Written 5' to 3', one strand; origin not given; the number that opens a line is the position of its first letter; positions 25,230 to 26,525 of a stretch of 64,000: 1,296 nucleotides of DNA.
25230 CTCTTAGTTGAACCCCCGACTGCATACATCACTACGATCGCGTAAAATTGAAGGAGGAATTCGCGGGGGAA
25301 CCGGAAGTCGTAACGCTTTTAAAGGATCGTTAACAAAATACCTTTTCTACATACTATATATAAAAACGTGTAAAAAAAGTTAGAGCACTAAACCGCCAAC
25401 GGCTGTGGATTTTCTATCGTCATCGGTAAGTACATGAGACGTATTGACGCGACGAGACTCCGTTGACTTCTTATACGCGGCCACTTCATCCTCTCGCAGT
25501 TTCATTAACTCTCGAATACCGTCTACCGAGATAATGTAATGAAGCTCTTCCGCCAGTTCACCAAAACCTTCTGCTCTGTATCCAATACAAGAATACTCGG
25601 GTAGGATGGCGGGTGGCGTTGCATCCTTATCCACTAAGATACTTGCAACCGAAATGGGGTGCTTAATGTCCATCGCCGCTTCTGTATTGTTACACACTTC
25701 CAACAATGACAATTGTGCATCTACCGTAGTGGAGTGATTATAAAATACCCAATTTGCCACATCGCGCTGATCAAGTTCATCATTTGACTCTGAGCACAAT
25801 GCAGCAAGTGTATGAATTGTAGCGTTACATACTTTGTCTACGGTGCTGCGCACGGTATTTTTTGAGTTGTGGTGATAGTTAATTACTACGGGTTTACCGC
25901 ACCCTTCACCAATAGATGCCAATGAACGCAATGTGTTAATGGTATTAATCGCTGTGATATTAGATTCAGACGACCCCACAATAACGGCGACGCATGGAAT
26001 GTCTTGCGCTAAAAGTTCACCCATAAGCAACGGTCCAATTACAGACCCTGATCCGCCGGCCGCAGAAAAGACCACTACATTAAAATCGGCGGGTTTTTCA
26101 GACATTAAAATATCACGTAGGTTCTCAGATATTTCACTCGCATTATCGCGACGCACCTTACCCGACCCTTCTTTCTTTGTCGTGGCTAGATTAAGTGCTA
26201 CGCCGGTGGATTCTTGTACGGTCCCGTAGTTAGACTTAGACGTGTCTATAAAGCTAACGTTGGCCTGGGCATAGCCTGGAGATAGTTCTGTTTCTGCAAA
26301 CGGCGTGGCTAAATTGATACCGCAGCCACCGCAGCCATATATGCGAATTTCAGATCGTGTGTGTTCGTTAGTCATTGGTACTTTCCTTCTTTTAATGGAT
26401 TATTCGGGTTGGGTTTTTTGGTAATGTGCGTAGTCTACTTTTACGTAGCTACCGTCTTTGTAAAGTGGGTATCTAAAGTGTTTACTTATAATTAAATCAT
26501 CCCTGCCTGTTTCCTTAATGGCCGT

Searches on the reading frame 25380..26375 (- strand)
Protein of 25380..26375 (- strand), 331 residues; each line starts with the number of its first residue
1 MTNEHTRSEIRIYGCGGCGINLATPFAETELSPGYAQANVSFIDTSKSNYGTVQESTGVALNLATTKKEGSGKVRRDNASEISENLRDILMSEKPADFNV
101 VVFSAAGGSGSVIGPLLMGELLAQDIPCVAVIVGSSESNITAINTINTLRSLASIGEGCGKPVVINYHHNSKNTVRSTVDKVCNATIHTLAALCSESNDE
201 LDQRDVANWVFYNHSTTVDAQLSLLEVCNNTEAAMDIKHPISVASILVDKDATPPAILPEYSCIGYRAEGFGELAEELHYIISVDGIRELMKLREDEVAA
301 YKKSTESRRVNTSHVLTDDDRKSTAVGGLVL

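Call 8: search_protein_families(library=pfam, proteins=[window:25380-26375:-], max_evalue=0.01)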
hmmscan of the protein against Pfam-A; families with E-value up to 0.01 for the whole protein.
window:25380-26375:- (331 aa): 2 families
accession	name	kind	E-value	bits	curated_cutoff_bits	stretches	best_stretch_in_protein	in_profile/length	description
PF22334.1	TubZ_C_2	-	1.5e-13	51.4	27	1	201-283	1-84/88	Phage tubulin-like protein, C-terminal domain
PF00091.31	Tubulin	-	6.6e-09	36.8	33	1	9-161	1-176/190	Tubulin/FtsZ family, GTPase domain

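Call 9: search_protein_families(library=phrogs, proteins=[window:25380-26375:-], max_evalue=0.001)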
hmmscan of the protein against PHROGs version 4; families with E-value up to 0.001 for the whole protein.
window:25380-26375:- (331 aa): 1 family
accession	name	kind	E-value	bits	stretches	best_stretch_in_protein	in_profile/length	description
phrog_4733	-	DNA, RNA and nucleotide metabolism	1.2e-85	288.5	1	7-322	3-317/323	tubulin PhuZ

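Call 12: find_related_loci(query=window:25380-26375:-, collection=viral_contigs, flank=3000)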
Query window:25380-26375:- (331 aa) in viral_contigs; peptide patterns used: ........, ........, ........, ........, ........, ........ (x = any residue, [..] = any of these).
7 stretches matched a pattern, but none encodes a relative of the query by tblastn (E <= 1e-3).

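Call 13: search_dna_similar(query=window:25380-26375:-, collection=phages, mode=protein, max_rows=40)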
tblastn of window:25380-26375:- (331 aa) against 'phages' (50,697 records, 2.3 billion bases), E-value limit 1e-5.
Records with a match: 210; places in all: 210; records where one place covers at least 80% of the query: 188.
Best place of each record, by identity: <60% 210.
By first word of the organism name: Pseudomonas 78; Erwinia 28; Serratia 21; Aeromonas 19; Klebsiella 16; Ralstonia 13; Vibrio 9; Burkholderia 4; Xanthomonas 2; Salmonella 2; and 12 more.
By host as written in the record: Pseudomonas aeruginosa 30; Erwinia amylovora 20; - 16; Klebsiella pneumoniae 14; Aeromonas hydrophila 9; Pseudomonas aeruginosa PAO1 8; Ralstonia solanacearum 6; Ralstonia pseudosolanacearum 5; and 64 more.
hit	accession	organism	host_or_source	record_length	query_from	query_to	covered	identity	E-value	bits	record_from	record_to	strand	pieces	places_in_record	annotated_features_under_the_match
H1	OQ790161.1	Xanthomonas phage RTH11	Xanthomonas sp.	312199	10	319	94%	42.7%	8e-66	229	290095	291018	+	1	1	tubulin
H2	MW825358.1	Xanthomonas phage vB_XciM_LucasX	Xanthomonas citri 306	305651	1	308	93%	40.6%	8e-64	224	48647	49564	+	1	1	hypothetical protein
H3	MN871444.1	Serratia phage KpGz_1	Klebsiella pneumoniae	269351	4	331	99%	36.6%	3e-51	187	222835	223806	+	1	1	record has no annotation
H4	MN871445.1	Serratia phage KpHz_2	Klebsiella pneumoniae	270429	4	331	99%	36.0%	2e-55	200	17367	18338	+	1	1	record has no annotation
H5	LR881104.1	Klebsiella phage vB_KvM-Eowyn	-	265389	4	331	99%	34.9%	7e-55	198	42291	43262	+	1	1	putative tubulin-like protein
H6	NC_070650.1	Klebsiella phage vB_KvM-Eowyn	-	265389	4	331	99%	34.9%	7e-55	198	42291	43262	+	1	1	tubulin PhuZ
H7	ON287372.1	Serratia phage vB_SmaS-Totoro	Serratia marcescens LVF3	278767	3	321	96%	34.2%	3e-39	152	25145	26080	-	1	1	tubulin-like protein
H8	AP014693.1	Ralstonia phage RSL2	-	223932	1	331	100%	32.2%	2e-25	112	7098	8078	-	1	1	hypothetical protein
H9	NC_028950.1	Ralstonia phage RSL2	-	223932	1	331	100%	32.2%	2e-25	112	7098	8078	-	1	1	tubulin PhuZ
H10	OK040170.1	Serratia phage BUCT660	Serratia marcescens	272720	3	309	93%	34.3%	4e-38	149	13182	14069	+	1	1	putative tubulin-like protein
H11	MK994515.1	Serratia phage Moabite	Serratia marcescens D1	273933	3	309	93%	34.3%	4e-38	149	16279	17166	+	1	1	tubulin-like protein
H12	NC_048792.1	Serratia phage Moabite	Serratia marcescens D1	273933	3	309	93%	34.3%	4e-38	149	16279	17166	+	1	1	tubulin PhuZ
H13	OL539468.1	Serratia phage vB_SmaM_Haymo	Serratia marcescens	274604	3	309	93%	34.3%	4e-38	149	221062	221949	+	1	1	hypothetical protein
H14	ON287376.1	Serratia phage vB_SmaM-Kodama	Serratia marcescens LVF3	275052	3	309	93%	34.3%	4e-38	149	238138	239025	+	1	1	tubulin-like protein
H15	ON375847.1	Pectobacterium phage vB_ParM-25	Pectobacterium aroidearum strain MO46a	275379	3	309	93%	34.3%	4e-38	149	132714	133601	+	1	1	tubulin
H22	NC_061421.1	Klebsiella phage vB_KpM_FBKp24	Klebsiella pneumoniae K6592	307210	10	330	97%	32.5%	9e-37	145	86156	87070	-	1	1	tubulin PhuZ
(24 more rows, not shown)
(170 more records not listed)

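Call 15: find_homologous_proteins(query=window:25380-26375:-, max_evalue=1e-20)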
Query window:25380-26375:- (331 aa): 223 proteins with E <= 1e-20 among 3939 candidates; the best 120 are listed.
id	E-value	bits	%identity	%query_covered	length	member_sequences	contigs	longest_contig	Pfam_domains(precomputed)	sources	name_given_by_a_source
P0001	3.5e-214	728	100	100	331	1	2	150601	PF00091.32,PF22334.2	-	-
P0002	6.8e-128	444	65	98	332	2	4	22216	PF00091.32,PF22334.2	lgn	-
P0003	1.8e-126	439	61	100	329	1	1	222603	PF00091.32,PF22334.2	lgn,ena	-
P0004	2.2e-124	433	62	98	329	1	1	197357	PF00091.32,PF22334.2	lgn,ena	-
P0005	8.0e-123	427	60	95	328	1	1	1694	PF00091.32,PF22334.2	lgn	-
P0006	8.4e-123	427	61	95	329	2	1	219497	PF00091.32,PF22334.2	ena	-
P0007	1.7e-122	426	60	98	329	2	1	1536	PF00091.32,PF22334.2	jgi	jgi:hypothetical protein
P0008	5.0e-121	422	60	96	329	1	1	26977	PF00091.32,PF22334.2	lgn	-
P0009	4.2e-119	415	60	97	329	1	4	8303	PF00091.32,PF22334.2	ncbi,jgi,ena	-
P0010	1.5e-117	410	58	98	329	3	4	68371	PF00091.32,PF22334.2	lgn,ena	-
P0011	2.7e-117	409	59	100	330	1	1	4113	PF00091.32,PF22334.2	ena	-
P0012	3.5e-117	409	58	96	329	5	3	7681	PF00091.32,PF22334.2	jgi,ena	-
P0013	6.4e-113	395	58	100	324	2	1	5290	PF00091.32,PF22334.2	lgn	-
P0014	2.9e-109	383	55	99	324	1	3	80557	PF00091.32,PF22334.2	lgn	-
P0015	1.0e-107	378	56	97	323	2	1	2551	PF00091.32,PF22334.2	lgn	-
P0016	3.5e-102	360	54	99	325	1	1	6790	PF00091.32,PF22334.2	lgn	-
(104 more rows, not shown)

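Call 17: find_encoding_contigs(protein=P0002, flank=3000, max_places=2)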
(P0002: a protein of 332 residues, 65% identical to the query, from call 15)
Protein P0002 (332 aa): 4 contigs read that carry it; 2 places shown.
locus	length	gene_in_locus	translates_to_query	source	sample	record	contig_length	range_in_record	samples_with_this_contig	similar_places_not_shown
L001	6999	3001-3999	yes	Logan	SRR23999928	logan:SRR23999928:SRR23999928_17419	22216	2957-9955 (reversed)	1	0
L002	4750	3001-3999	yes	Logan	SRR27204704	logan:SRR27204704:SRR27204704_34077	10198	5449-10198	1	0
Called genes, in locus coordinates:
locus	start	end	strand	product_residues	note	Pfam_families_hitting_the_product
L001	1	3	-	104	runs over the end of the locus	-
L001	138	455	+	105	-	-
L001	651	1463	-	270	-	PF24302:DUF7484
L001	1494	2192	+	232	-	-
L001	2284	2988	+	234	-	-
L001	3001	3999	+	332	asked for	PF00091:Tubulin, PF22334:TubZ_C_2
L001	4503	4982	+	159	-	-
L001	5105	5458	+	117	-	-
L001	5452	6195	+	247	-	-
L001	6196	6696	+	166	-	-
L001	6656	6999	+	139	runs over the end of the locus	-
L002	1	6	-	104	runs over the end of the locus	-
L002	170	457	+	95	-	-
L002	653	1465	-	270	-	PF24302:DUF7484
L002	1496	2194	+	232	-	-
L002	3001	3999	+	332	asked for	PF00091:Tubulin, PF22334:TubZ_C_2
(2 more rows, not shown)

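Call 18: find_encoding_contigs(protein=P0003, flank=3000, max_places=1)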
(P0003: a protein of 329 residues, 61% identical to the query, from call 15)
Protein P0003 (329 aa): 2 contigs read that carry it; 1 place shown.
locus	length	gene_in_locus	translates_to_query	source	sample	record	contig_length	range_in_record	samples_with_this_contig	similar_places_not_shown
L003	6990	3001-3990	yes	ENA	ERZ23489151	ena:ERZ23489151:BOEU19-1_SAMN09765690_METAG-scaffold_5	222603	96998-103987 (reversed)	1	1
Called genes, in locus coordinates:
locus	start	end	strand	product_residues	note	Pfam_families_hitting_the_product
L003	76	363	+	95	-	-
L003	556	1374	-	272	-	PF24302:DUF7484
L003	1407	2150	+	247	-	PF18454:Mtd_N (faint)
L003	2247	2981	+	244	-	-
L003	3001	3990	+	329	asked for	PF00091:Tubulin, PF22334:TubZ_C_2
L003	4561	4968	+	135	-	-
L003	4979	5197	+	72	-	-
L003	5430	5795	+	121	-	-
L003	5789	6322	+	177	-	-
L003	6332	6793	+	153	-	-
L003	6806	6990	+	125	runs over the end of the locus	-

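Call 19: find_encoding_contigs(protein=P0004, flank=3000, max_places=1)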
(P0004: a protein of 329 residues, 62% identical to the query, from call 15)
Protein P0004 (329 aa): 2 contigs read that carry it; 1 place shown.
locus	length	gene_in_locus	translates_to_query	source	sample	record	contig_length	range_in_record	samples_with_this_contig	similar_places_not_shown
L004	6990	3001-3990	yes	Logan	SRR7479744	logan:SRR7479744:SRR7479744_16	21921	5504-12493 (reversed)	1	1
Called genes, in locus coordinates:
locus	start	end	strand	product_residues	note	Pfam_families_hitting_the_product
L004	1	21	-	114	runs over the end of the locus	-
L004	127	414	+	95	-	-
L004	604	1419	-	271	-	PF24302:DUF7484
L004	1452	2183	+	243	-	-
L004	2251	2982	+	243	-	-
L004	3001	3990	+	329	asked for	PF00091:Tubulin (weak), PF22334:TubZ_C_2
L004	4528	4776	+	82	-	-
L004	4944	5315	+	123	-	-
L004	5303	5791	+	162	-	-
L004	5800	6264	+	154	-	-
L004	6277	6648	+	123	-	-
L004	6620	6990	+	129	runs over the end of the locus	-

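Call 20: find_encoding_contigs(protein=P0006, flank=3000, max_places=1)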
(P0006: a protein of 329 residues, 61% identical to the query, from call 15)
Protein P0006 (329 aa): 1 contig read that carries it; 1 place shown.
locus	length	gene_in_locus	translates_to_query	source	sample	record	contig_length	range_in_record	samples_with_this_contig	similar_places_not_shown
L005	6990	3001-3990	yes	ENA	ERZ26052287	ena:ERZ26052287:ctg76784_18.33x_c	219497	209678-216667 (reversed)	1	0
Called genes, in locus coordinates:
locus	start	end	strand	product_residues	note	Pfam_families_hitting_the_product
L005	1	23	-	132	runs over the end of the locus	-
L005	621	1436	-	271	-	PF24302:DUF7484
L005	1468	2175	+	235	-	-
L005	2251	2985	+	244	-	-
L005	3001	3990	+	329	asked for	PF00091:Tubulin, PF22334:TubZ_C_2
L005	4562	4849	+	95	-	-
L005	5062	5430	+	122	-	-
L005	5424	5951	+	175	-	-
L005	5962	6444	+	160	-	-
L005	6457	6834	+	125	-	-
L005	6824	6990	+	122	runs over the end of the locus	-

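Call 21: find_encoding_contigs(protein=P0008, flank=3000, max_places=1)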
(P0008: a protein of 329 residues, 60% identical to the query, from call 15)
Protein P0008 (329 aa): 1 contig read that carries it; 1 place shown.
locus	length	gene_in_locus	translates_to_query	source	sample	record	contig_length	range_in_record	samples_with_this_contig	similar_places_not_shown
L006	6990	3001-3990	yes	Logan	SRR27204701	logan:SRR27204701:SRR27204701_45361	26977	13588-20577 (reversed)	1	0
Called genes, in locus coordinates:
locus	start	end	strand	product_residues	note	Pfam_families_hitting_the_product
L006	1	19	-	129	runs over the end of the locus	-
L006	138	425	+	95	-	-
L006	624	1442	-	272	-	PF24302:DUF7484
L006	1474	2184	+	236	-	-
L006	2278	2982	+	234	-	-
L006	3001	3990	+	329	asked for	PF00091:Tubulin (weak), PF22334:TubZ_C_2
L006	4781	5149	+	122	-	-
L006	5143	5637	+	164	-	-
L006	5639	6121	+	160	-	-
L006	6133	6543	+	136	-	-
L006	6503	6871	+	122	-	-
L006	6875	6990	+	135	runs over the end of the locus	-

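Call 22: find_encoding_contigs(protein=P0010, flank=3000, max_places=1)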
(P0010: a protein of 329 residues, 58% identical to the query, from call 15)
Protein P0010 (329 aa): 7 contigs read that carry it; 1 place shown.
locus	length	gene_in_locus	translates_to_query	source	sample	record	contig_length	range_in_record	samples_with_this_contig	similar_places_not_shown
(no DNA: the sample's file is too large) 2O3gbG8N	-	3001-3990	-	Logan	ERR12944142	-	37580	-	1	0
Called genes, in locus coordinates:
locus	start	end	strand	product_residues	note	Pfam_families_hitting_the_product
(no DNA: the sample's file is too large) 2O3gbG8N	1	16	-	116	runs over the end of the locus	-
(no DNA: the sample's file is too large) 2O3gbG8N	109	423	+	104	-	-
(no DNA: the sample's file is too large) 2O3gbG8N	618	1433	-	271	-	PF24302:DUF7484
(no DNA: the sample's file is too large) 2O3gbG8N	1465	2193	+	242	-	-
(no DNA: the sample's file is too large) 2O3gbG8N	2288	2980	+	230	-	-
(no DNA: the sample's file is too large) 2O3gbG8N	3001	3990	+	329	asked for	PF00091:Tubulin (weak), PF22334:TubZ_C_2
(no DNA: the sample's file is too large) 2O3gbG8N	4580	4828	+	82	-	-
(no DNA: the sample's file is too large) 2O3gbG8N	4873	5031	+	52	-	-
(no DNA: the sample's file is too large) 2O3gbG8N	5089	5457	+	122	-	-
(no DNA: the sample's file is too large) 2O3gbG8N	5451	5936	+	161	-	-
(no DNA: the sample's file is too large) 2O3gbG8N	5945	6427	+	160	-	-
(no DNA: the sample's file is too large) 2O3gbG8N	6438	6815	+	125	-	-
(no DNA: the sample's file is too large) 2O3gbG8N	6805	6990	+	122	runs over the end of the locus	-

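Call 23: find_encoding_contigs(protein=P0014, flank=3000, max_places=1)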
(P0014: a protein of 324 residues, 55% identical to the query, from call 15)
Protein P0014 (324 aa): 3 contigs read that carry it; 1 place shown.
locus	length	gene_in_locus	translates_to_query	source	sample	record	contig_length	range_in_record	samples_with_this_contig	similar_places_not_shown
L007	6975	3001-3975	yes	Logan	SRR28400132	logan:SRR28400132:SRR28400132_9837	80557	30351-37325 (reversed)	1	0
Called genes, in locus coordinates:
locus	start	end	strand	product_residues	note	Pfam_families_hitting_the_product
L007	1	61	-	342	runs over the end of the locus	PF04055:Radical_SAM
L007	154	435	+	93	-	-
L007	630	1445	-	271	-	PF24302:DUF7484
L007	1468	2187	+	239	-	-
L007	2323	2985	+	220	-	-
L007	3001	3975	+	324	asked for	PF00091:Tubulin, PF22334:TubZ_C_2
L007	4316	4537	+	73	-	-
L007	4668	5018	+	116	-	-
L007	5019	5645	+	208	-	-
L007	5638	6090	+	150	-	-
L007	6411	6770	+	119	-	-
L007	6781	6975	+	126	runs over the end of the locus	-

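Call 24: find_encoding_contigs(protein=P0009, flank=3000, max_places=1)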
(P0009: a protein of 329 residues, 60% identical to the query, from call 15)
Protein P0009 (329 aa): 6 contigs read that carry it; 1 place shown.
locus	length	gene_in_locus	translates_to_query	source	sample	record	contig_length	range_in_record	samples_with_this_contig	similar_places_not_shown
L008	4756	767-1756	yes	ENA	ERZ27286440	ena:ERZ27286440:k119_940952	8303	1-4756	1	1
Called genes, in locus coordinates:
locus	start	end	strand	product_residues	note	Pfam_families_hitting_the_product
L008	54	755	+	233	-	-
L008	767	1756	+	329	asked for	PF00091:Tubulin, PF22334:TubZ_C_2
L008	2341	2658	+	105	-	-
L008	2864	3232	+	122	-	-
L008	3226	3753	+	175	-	-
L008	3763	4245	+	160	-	-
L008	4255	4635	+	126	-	-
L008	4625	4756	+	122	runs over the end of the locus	-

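Call 25: find_encoding_contigs(protein=P0012, flank=3000, max_places=1)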
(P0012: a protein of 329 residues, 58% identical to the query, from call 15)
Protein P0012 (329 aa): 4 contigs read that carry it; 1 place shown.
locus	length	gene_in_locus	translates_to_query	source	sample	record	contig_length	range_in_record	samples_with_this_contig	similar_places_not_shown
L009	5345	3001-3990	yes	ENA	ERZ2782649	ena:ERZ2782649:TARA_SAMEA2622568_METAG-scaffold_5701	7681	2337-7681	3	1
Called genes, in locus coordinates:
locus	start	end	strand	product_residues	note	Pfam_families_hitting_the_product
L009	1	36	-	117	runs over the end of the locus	-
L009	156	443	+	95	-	-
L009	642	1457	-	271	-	PF24302:DUF7484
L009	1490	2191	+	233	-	-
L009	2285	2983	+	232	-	-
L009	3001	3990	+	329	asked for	PF00091:Tubulin, PF22334:TubZ_C_2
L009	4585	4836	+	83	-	-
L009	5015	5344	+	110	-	?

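Call 26: find_encoding_contigs(protein=P0016, flank=3000, max_places=1)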
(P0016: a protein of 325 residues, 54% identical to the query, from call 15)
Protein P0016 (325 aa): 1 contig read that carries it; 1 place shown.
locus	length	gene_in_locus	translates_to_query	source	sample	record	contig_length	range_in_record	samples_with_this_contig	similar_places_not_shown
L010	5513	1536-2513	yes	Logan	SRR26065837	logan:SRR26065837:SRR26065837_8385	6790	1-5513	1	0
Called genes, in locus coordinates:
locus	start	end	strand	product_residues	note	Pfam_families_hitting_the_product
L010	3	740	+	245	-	?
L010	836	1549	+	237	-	-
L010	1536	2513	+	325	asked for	PF00091:Tubulin, PF22334:TubZ_C_2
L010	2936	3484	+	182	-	-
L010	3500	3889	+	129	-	-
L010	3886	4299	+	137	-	-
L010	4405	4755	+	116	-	-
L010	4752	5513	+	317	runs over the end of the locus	-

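Call 37: find_related_loci(query=A2, collection=metagenome_contigs, flank=2500)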
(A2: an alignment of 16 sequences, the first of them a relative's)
Query A2 (331 aa) in metagenome_contigs; peptide patterns used: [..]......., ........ (x = any residue, [..] = any of these).
282 stretches matched a pattern; 9 encode a relative of the query (tblastn E <= 1e-3); 9 distinct loci.
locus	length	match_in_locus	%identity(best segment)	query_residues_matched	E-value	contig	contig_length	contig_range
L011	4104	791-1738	60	10-325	3e-124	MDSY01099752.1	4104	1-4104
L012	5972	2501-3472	59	1-325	1e-126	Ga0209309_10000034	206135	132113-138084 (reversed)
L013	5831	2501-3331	43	7-287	4e-71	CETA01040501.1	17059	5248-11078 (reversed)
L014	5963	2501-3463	40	10-331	6e-67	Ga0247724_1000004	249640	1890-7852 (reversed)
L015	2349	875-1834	35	3-320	6e-55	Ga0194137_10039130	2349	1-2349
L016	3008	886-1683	33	10-269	3e-38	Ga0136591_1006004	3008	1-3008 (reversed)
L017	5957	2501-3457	58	3-321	2e-126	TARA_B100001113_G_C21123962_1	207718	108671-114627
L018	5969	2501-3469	31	7-328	5e-37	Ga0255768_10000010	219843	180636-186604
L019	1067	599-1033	38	10-157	9e-18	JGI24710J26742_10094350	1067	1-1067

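Call 38: find_related_loci(query=A2, collection=viral_contigs, flank=2500)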
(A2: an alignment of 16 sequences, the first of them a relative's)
Query A2 (331 aa) in viral_contigs; peptide patterns used: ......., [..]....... (x = any residue, [..] = any of these).
98 stretches matched a pattern; 29 encode a relative of the query (tblastn E <= 1e-3); 29 distinct loci.
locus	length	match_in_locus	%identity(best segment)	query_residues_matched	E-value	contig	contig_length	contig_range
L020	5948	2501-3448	60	10-325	1e-128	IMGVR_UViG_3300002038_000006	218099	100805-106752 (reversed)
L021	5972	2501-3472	59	1-325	5e-126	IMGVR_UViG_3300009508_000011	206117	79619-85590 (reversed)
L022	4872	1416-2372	58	3-321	6e-126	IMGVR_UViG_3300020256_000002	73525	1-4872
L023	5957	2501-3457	58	3-321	7e-126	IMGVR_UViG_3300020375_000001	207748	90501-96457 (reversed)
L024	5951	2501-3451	42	10-331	9e-78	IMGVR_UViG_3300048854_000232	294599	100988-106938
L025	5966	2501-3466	42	3-331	2e-75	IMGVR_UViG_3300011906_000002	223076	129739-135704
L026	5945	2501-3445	43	10-331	4e-74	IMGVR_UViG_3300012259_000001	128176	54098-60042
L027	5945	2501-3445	43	10-331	4e-74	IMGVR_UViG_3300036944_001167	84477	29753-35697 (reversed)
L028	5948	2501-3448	42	9-331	5e-74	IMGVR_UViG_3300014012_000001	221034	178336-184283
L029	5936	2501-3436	40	1-328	2e-73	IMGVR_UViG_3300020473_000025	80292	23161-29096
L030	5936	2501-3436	40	1-328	3e-73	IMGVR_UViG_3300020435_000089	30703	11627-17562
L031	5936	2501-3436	40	1-328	3e-73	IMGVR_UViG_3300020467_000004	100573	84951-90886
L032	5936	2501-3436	40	1-328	3e-73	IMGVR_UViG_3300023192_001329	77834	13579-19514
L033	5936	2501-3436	40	1-328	3e-73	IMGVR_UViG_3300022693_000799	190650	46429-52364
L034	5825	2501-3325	44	6-283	2e-69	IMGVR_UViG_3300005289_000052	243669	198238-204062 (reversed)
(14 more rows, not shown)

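Call 77: get_annotated_region(hit=H1, flank=2500)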
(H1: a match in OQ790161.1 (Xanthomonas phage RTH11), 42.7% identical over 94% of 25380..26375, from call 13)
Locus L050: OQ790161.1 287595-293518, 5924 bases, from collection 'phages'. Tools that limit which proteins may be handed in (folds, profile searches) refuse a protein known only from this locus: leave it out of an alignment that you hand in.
description: Xanthomonas phage RTH11, complete genome.
organism: Xanthomonas phage RTH11 (NCBI taxid 3044021)
taxonomy: Viruses; Duplodnaviria; Heunggongvirae; Uroviricota; Caudoviricetes
host: Xanthomonas sp.; source: Ditch water; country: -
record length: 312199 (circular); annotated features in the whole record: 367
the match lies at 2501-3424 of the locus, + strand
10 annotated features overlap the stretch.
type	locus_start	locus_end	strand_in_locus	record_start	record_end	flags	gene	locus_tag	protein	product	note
CDS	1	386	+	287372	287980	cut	-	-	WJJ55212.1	hypothetical protein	-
CDS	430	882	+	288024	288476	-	-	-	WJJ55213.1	hypothetical protein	-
CDS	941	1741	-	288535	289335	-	-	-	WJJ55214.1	hypothetical protein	-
CDS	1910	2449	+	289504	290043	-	-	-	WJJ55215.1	hypothetical protein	-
CDS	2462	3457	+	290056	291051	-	-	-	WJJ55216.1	tubulin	-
CDS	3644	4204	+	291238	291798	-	-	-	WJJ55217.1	hypothetical protein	-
CDS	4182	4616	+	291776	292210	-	-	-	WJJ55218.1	hypothetical protein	-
CDS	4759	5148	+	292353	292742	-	-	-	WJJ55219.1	hypothetical protein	-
CDS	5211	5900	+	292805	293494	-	-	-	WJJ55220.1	hypothetical protein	-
CDS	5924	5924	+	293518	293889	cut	-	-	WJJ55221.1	hypothetical protein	-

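Call 78: get_annotated_region(hit=H2, flank=2500)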
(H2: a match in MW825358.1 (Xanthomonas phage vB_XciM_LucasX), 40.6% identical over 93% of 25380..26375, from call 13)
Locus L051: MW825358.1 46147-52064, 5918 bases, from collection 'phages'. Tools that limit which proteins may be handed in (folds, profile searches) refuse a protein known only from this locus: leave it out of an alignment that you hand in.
description: Xanthomonas phage vB_XciM_LucasX, complete genome.
organism: Xanthomonas phage vB_XciM_LucasX (NCBI taxid 2829408)
taxonomy: Viruses; Duplodnaviria; Heunggongvirae; Uroviricota; Caudoviricetes
host: Xanthomonas citri 306; source: citrus orchard soil; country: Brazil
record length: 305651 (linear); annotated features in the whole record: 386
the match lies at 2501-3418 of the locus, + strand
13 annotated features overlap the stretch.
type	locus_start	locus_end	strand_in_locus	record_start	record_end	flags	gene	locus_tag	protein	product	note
CDS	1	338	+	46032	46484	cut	-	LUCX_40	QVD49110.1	hypothetical protein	-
CDS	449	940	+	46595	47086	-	-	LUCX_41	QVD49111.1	hypothetical protein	-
regulatory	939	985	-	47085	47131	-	-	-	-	terminator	Rho-independent terminator, predicted by ARNold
regulatory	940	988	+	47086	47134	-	-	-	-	terminator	Rho-independent terminator, predicted by ARNold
CDS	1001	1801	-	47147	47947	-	-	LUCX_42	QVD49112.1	hypothetical protein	-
CDS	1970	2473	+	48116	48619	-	-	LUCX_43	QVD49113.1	hypothetical protein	-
CDS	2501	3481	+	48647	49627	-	-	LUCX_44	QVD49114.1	hypothetical protein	-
CDS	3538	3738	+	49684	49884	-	-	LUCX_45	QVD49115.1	hypothetical protein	-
CDS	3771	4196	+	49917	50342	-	-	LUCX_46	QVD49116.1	hypothetical protein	-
CDS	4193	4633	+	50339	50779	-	-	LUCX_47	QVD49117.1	hypothetical protein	-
CDS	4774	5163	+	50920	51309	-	-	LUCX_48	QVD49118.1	hypothetical protein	-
CDS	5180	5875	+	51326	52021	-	-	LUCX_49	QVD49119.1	hypothetical protein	-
CDS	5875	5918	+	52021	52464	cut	-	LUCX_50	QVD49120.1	hypothetical protein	-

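Call 79: get_annotated_region(hit=H6, flank=2500)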
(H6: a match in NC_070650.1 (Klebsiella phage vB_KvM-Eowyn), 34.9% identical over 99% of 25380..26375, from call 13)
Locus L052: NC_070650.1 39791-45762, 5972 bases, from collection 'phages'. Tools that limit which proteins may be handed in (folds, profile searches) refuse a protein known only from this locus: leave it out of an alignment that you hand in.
description: Klebsiella phage vB_KvM-Eowyn genome assembly, chromosome: 1.
organism: Klebsiella phage vB_KvM-Eowyn (NCBI taxid 2762819)
taxonomy: Viruses; Duplodnaviria; Heunggongvirae; Uroviricota; Caudoviricetes; Eowynvirus; Eowynvirus eowyn
host: -; source: -; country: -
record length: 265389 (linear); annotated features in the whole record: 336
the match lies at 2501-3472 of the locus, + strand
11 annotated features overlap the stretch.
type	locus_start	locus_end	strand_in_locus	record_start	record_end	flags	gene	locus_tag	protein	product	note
CDS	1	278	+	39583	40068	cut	-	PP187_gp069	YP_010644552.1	hypothetical protein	label:LLCLJKAH_00069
CDS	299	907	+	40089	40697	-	-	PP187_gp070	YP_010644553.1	hypothetical protein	label:LLCLJKAH_00070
CDS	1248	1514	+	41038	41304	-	-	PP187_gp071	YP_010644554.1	hypothetical protein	label:LLCLJKAH_00071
CDS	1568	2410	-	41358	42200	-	-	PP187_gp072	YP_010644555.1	hypothetical protein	label:LLCLJKAH_00072; ORF042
CDS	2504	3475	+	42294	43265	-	-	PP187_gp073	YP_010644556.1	tubulin PhuZ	label:LLCLJKAH_00073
CDS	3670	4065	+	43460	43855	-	-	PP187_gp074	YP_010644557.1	hypothetical protein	label:LLCLJKAH_00074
CDS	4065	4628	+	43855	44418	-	-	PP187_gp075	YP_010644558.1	hypothetical protein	label:LLCLJKAH_00075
CDS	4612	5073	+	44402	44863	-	-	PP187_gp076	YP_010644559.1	hypothetical protein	label:LLCLJKAH_00076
CDS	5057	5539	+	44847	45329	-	-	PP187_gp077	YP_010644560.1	hypothetical protein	label:LLCLJKAH_00077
CDS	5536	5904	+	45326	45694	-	-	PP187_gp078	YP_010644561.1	hypothetical protein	label:LLCLJKAH_00078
CDS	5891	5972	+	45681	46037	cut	-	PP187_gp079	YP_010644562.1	hypothetical protein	label:LLCLJKAH_00079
